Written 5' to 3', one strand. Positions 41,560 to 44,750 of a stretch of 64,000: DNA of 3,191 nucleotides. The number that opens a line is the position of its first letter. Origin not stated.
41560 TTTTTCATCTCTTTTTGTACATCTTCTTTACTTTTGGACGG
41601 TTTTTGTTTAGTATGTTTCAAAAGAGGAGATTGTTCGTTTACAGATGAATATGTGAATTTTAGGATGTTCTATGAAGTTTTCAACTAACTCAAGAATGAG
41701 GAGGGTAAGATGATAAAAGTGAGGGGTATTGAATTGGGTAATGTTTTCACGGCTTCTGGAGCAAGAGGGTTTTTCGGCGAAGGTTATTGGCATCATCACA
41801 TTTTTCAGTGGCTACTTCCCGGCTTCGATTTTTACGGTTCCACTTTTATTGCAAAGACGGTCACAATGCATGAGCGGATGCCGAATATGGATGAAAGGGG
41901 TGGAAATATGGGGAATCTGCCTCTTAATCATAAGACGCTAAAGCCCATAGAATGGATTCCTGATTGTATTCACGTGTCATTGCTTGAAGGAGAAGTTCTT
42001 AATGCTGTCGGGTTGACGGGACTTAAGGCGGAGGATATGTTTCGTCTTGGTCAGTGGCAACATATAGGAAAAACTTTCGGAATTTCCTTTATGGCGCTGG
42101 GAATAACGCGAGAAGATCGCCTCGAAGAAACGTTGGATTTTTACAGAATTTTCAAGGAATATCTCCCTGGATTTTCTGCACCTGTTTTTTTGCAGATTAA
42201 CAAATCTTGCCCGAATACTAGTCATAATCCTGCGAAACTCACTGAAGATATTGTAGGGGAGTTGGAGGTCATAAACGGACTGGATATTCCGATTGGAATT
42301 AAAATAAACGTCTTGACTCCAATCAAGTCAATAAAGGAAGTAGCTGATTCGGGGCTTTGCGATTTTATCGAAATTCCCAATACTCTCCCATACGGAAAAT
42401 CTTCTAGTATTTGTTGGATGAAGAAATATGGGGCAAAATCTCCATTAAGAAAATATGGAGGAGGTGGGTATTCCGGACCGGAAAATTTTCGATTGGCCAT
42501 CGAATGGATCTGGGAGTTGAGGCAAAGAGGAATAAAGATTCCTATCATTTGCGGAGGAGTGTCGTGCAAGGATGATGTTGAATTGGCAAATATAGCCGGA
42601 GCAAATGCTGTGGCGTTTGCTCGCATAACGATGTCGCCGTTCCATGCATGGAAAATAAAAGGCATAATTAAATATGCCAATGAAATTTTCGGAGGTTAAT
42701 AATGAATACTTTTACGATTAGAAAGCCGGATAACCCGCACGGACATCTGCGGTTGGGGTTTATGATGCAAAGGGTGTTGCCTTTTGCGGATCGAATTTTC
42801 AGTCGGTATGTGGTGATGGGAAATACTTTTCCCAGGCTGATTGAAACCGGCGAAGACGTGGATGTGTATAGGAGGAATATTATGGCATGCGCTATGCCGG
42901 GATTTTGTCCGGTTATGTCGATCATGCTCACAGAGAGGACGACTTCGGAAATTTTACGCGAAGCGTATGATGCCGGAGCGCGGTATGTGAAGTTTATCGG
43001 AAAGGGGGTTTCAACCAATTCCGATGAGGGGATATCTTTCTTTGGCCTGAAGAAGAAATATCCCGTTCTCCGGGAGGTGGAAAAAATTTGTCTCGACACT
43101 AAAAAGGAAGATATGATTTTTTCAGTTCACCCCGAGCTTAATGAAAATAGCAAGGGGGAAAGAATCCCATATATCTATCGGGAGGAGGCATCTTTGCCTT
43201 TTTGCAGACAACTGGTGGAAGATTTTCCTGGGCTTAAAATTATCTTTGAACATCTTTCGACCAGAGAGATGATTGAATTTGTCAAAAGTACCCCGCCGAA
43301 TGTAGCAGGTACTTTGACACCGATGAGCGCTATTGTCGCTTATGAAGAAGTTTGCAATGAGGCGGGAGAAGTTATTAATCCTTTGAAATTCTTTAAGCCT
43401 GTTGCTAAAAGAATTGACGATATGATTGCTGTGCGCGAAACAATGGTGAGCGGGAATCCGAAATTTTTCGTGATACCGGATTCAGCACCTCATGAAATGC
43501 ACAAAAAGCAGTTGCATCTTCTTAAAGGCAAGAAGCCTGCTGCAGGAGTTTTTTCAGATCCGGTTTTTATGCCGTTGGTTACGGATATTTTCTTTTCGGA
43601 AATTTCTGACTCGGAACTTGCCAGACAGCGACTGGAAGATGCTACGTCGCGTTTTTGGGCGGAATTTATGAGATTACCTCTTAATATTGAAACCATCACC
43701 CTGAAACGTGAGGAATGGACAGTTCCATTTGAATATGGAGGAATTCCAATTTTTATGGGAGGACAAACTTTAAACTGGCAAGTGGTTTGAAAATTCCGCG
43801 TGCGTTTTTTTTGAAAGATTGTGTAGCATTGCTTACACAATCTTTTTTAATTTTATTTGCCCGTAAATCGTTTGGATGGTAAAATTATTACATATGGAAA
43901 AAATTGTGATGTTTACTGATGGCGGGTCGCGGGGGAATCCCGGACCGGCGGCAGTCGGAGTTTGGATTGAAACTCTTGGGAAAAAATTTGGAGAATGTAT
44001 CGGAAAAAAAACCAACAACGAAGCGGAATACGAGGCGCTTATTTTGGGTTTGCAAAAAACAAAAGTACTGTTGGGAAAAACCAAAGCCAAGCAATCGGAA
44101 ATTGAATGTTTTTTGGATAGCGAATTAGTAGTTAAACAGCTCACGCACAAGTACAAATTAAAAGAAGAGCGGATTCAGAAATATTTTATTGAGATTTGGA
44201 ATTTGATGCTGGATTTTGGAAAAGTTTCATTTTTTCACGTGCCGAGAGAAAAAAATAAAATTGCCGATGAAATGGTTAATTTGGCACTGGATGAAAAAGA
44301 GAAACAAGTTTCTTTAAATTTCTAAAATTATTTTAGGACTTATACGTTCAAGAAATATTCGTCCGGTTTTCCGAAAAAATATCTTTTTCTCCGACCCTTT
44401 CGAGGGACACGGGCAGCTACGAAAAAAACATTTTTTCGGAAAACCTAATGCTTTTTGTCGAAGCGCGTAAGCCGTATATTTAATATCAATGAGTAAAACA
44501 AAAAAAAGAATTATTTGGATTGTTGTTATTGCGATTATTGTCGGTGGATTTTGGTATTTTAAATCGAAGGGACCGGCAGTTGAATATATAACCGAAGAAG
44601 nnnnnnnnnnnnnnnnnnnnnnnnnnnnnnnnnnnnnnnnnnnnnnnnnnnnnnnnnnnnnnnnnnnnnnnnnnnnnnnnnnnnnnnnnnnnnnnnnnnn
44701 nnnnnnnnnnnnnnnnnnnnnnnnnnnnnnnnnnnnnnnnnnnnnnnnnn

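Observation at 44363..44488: Duplicated ~120-nt structured leader element (second copy at 48569-48687) preceding an efflux operon and an unrelated small membrane protein gene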

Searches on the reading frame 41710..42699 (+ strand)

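Call 10: search_protein_families(library=pfam, proteins=[window:41710-42699:+])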
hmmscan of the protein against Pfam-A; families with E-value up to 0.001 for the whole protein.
window:41710-42699:+ (329 aa): 1 family
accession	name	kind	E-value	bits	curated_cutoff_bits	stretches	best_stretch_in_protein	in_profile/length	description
PF01180.27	DHO_dh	-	3.5e-10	40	27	1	89-303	59-268/291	Dihydroorotate dehydrogenase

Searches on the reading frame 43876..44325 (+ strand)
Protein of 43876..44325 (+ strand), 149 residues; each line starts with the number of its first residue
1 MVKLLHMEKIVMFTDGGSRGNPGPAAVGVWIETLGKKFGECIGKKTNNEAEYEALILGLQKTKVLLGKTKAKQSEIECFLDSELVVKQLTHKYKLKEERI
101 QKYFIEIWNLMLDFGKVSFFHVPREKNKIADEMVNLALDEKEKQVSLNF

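Call 10: search_protein_families(library=pfam, proteins=[window:43876-44325:+])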
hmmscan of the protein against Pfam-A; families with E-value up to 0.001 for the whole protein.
window:43876-44325:+ (149 aa): 2 families
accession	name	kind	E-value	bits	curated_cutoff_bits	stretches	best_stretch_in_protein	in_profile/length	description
PF13456.12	RVT_3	-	7.9e-17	61.8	21.6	1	43-136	36-122/123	Reverse transcriptase-like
PF00075.30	RNase_H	-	2.8e-10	41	25.8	1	8-134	2-136/141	RNase H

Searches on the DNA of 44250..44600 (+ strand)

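Call 8: search_rna_families(source=window, start=44250, end=44600, threshold=evalue, max_evalue=10, show_alignments=3)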
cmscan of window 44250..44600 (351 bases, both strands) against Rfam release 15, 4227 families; matches with E-value up to 10: 11.
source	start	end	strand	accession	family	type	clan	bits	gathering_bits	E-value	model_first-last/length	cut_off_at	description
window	44367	44450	-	RF00697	mir-186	Gene; miRNA;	-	20.9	70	0.13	1-82/82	no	mir-186 microRNA precursor family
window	44331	44490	+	RF04318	idnO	Cis-reg;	-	18.3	100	1.6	1-206/206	no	idnO ncRNA motif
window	44367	44443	-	RF03998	mir-2160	Gene; miRNA;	-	18.2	70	2.1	1-93/93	no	mir-2160 microRNA precursor family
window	44362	44449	+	RF04174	MIR4208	Gene; miRNA;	-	17.2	140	4.4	1-191/191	no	MIR4208 microRNA precursor family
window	44338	44397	+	RF02077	STnc220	Gene; sRNA;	-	16.3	60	4.5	1-79/79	no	Salmonella enterica sRNA STnc220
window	44548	44572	+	RF01072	TMV_UPD-PK3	Cis-reg;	-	16.2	34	0.13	1-31/31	no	Pseudoknot of upstream pseudoknot domain (UPD) of the 3'UTR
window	44307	44366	-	RF01711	Lnt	Cis-reg;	-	15.4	55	9.8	1-63/63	no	Lnt RNA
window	44322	44443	-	RF01056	Magnesium-II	Cis-reg; riboswitch;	-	14.6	40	1.8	1-115/115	no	Magnesium riboswitch aptamer (Magnesium responsive RNA element)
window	44260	44320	+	RF00202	snoR66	Gene; snRNA; snoRNA; CD-box;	-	14.6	43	3.2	1-76/76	no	Small nucleolar RNA R66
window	44274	44342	+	RF00279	SNORD45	Gene; snRNA; snoRNA; CD-box;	-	14.6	42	5.7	1-72/72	no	Small nucleolar RNA SNORD45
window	44540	44566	+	RF01107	SBRMV1_UPD-PKf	Cis-reg;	-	14.3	39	6.3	1-27/27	no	Pseudoknot of upstream pseudoknot domain (UPD) of the 3'UTR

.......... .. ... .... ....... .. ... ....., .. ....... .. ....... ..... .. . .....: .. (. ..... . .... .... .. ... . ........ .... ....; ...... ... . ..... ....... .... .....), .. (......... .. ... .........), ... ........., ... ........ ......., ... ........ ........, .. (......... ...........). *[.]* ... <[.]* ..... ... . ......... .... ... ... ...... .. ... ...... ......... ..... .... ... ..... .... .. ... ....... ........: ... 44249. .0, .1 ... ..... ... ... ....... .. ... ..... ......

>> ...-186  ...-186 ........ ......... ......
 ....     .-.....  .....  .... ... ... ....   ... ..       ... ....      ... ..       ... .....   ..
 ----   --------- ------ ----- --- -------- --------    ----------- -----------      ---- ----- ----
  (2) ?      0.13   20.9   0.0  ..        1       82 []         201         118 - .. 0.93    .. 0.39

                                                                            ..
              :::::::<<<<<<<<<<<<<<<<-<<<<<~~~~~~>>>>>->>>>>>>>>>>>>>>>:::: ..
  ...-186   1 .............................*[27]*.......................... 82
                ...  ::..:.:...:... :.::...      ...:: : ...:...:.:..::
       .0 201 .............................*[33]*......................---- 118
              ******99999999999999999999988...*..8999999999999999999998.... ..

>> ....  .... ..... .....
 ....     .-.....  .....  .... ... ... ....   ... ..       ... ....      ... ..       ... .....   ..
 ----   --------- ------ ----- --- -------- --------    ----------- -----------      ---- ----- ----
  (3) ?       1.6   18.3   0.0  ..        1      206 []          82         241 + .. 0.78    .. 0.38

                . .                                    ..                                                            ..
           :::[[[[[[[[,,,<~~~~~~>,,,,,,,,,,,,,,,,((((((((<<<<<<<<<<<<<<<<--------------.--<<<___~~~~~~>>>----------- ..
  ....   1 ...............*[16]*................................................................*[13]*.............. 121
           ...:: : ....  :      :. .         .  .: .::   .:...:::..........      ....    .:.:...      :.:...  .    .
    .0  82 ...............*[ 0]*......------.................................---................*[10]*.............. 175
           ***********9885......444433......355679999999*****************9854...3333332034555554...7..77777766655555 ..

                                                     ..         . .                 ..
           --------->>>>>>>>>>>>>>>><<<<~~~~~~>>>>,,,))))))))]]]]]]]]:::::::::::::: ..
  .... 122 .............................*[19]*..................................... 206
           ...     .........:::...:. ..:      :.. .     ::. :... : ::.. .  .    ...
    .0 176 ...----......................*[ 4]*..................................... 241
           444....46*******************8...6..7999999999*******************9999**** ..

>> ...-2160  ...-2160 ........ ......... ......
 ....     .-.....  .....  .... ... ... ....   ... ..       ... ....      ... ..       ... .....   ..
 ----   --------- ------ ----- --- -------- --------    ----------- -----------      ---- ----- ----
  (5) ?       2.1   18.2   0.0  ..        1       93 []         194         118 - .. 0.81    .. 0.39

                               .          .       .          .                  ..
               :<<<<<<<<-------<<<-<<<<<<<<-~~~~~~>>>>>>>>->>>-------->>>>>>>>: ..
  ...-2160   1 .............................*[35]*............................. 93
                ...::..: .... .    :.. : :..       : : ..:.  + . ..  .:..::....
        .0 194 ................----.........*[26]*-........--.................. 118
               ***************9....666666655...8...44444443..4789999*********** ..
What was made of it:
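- Closest known: idnO ncRNA motif. Same: A weak whole-length cmscan alignment with a similar AU-rich long stem (call 8).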

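Call 67: search_dna_similar(query=window:44330-44482:+, collection=plasmids, mode=distant, max_evalue=0.01, max_rows=10)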
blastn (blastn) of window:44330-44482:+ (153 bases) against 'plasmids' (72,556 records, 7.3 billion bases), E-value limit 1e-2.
No match.

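Call 68: search_dna_similar(query=window:44330-44482:+, collection=phages, mode=distant, max_evalue=0.01, max_rows=10)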
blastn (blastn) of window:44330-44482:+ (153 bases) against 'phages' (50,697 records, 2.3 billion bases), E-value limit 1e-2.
No match.
